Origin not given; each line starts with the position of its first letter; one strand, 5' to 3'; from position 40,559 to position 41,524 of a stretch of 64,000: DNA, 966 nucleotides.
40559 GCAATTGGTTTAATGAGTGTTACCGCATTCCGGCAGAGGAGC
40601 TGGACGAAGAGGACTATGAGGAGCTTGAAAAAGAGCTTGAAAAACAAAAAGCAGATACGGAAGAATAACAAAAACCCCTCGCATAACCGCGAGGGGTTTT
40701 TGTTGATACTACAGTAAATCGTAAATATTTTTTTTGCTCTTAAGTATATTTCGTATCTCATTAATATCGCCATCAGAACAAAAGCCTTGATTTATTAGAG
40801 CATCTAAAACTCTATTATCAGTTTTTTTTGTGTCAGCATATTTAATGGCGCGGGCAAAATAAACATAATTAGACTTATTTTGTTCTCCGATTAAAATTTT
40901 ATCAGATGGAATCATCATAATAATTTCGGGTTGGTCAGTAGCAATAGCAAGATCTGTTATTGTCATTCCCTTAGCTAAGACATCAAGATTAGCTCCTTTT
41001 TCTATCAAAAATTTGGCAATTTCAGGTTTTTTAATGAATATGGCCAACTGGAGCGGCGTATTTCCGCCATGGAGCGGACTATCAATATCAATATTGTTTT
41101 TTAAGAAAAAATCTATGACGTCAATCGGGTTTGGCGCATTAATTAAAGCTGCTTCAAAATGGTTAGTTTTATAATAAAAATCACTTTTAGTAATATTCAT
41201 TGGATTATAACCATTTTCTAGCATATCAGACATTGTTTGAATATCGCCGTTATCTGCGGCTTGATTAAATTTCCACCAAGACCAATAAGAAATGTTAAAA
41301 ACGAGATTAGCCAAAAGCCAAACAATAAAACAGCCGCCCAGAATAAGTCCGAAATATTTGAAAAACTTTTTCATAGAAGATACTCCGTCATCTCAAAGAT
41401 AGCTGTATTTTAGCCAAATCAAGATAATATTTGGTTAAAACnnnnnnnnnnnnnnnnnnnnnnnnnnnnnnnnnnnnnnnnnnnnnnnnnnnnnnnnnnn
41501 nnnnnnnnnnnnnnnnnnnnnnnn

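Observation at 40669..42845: Terminator-bracketed cassette: two membrane-anchored ankyrin paralogs flank a leaderless PG-binding protein (candidate effector/immunity module)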

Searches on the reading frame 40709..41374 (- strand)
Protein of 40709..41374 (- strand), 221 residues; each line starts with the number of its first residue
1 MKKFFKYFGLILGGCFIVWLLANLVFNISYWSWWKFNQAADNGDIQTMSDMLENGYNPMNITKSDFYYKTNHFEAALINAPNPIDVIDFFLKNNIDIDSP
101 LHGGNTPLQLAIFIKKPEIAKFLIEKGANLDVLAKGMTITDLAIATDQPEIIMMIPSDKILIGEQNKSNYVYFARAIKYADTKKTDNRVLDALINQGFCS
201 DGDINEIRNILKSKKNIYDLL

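Call 5: search_protein_families(library=pfam, proteins=[window:40709-41374:-], max_evalue=1)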
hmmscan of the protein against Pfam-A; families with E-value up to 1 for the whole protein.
window:40709-41374:- (221 aa): 4 families
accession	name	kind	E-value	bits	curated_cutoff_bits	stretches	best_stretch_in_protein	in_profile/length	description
PF12796.13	Ank_2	-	3.8e-14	53.4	27.3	2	82-153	9-77/90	Ankyrin repeats (3 copies)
PF13606.12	Ank_3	-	9.9e-09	35.1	22.3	1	104-131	2-29/30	Ankyrin repeat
PF13637.12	Ank_4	-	5.3e-08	33.4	22.7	1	81-124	7-50/50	Ankyrin repeats (many copies)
PF00023.36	Ank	-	1e-07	32.3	21.1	1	104-132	2-30/33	Ankyrin repeat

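Call 77: find_homologous_proteins(query=window:40712-41374:-, max_evalue=0.001)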
Query window:40712-41374:- (221 aa): 7 proteins with E <= 0.001 among 556 candidates.
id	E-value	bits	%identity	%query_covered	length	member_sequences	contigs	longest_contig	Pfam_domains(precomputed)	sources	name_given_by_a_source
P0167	3.8e-143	493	99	100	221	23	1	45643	PF13606.13,PF12796.14,PF00023.37,PF13637.13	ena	-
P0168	3.4e-93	329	63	100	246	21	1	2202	PF12796.14,PF13637.13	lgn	-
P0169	5.5e-92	325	63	100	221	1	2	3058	PF12796.14,PF00023.37,PF13637.13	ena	-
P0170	7.2e-90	318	62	100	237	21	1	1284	PF13606.13,PF12796.14,PF00023.37,PF13637.13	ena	-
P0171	8.0e-89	315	62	100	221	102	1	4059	PF13606.13,PF12796.14,PF00023.37,PF13637.13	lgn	-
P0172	4.5e-47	178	64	55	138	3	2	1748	PF13637.13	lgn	-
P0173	3.9e-7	48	34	49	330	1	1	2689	PF13606.13,PF13857.13,PF23745.2,PF12796.14,PF00023.37,PF13637.13,PF24521.3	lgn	-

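Call 89: search_protein_families(library=padloc, proteins=[window:40709-41374:-], max_evalue=0.01)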
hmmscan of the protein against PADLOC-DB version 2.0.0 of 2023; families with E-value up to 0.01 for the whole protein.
window:40709-41374:- (221 aa): 1 family
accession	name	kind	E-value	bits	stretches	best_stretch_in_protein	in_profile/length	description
PDLC04783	PDC-M72A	-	8.2e-06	23.3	1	39-151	237-344/392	-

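Call 90: search_protein_families(library=ncbifam, proteins=[window:40709-41374:-], max_evalue=0.01)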
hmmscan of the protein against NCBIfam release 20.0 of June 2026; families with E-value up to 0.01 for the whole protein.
window:40709-41374:- (221 aa): 5 families
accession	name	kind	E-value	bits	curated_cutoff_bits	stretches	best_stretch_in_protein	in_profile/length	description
NF043028.1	T4SS_AnkX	equivalog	3.6e-06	25.4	1400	1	69-211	548-689/938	Dot/Icm T4SS effector AnkN/AnkX/LegA8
TIGR00870.1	trp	subfamily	0.0016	16.6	498.75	1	102-140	129-167/747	transient-receptor-potential calcium channel protein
NF043029.1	T4SS_AnkY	equivalog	0.0017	16.9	600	1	61-142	450-530/543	Dot/Icm T4SS effector AnkY/LegA9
NF041931.2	MzaA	equivalog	0.0018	17.2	800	1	86-158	17-90/726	MZA anti-phage system associated sigma-70 family RNA polymerase sigma factor MzaA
NF043023.1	T4SS_AnkH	equivalog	0.0023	16.7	600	1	45-132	12-93/467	Dot/Icm T4SS effector AnkH/LegA3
